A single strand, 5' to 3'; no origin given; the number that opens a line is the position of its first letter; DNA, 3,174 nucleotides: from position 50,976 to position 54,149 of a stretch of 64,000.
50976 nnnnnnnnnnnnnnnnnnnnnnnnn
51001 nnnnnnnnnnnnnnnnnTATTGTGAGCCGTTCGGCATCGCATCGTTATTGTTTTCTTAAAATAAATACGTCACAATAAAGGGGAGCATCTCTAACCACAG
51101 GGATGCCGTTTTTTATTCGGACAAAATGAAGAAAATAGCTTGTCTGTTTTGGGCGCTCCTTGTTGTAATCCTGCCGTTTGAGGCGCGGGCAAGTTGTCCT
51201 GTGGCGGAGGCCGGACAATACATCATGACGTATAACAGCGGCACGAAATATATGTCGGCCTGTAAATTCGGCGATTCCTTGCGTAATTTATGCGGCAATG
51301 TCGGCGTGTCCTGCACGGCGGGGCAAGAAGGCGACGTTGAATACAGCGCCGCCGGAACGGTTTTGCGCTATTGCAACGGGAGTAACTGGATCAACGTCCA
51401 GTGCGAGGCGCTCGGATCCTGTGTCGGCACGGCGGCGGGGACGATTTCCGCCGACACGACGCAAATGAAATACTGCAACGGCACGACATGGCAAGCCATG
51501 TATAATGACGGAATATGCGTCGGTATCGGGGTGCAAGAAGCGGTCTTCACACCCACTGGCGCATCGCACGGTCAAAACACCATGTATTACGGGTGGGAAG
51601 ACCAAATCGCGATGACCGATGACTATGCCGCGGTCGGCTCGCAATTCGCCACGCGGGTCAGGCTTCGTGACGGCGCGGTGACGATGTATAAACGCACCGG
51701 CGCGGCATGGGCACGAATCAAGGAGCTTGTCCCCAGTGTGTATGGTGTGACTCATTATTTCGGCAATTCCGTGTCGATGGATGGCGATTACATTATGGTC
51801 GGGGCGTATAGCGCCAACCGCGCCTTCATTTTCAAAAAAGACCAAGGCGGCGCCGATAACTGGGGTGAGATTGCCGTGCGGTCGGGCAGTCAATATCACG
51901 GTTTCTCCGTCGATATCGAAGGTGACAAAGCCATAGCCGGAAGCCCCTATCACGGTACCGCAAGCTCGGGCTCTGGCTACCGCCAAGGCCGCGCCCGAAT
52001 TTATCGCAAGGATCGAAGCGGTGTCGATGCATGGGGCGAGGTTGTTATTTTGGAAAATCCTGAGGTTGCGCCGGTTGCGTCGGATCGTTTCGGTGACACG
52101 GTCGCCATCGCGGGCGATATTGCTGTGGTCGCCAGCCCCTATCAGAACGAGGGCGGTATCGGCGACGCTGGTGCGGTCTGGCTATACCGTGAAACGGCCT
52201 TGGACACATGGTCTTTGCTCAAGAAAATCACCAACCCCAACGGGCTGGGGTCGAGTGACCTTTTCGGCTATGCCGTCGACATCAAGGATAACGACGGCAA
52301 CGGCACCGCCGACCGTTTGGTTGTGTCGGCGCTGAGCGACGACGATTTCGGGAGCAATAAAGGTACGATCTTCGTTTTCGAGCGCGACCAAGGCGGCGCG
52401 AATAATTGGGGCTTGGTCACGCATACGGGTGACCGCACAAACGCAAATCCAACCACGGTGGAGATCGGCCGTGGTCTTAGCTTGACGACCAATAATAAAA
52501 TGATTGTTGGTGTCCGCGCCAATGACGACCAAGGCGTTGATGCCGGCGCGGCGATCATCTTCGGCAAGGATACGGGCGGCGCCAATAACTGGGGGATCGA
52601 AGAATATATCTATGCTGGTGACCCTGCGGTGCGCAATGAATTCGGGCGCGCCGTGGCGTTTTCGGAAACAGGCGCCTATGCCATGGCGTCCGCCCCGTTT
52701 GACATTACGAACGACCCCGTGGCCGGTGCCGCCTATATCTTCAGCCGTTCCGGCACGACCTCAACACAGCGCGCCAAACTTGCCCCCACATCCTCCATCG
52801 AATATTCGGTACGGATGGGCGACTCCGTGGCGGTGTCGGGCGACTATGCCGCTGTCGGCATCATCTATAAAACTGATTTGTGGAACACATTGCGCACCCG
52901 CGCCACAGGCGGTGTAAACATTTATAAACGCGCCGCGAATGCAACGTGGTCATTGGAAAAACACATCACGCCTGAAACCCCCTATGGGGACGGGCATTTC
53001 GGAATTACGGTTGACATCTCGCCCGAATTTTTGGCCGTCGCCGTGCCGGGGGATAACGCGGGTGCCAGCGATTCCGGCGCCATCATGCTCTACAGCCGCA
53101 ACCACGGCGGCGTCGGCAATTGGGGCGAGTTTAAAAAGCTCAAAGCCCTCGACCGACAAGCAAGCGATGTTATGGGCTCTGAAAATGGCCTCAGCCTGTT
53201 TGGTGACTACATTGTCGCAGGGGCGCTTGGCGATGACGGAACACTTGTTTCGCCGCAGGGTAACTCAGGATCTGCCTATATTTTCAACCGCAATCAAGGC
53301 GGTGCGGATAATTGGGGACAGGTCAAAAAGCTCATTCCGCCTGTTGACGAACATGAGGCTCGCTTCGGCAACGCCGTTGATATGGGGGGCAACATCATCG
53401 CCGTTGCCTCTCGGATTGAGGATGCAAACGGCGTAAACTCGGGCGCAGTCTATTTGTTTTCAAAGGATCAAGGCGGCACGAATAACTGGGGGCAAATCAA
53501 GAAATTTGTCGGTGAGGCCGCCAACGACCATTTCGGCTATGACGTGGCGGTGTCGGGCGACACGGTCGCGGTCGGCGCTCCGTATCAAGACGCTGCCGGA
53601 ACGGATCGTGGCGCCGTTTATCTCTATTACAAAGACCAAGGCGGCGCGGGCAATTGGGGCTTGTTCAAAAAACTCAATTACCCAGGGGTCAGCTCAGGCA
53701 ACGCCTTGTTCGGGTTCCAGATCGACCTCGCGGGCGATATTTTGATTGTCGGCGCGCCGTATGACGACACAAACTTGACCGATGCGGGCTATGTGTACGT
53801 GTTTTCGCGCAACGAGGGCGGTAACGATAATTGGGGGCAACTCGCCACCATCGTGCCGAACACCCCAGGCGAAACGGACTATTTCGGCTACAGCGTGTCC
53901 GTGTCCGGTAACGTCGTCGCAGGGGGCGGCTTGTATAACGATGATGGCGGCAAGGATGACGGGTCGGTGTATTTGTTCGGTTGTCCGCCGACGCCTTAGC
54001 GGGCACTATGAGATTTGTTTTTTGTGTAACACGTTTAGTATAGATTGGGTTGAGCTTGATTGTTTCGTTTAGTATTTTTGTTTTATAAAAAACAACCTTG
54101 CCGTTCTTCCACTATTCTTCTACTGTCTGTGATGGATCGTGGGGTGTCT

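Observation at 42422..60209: Array of six large secreted paralogues: 9-Cys N-terminal module fused to 8-13 FG-GAP-type propeller repeats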

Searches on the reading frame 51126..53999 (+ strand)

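Call 3: search_protein_families(library=pfam, proteins=[window:51126-53999:+], max_evalue=0.01)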
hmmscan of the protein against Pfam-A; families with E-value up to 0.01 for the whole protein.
window:51126-53999:+ (957 aa): 3 families
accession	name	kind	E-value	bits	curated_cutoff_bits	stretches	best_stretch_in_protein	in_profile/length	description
PF14312.12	FG-GAP_2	-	1.5e-90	297.7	23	10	797-834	12-49/49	FG-GAP repeat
PF04774.20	HABP4_PAI-RBP1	-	0.0018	19.5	21.8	0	717-745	16-44/115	Hyaluronan / mRNA binding family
PF21444.2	CofB_pilin_dom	-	0.0024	18.1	27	0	406-437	172-203/234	CofB, pilin domain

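Call 4: search_protein_families(library=ncbifam, proteins=[window:51126-53999:+], max_evalue=0.01)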
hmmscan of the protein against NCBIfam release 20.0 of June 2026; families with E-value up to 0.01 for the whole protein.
window:51126-53999:+ (957 aa): 0 families
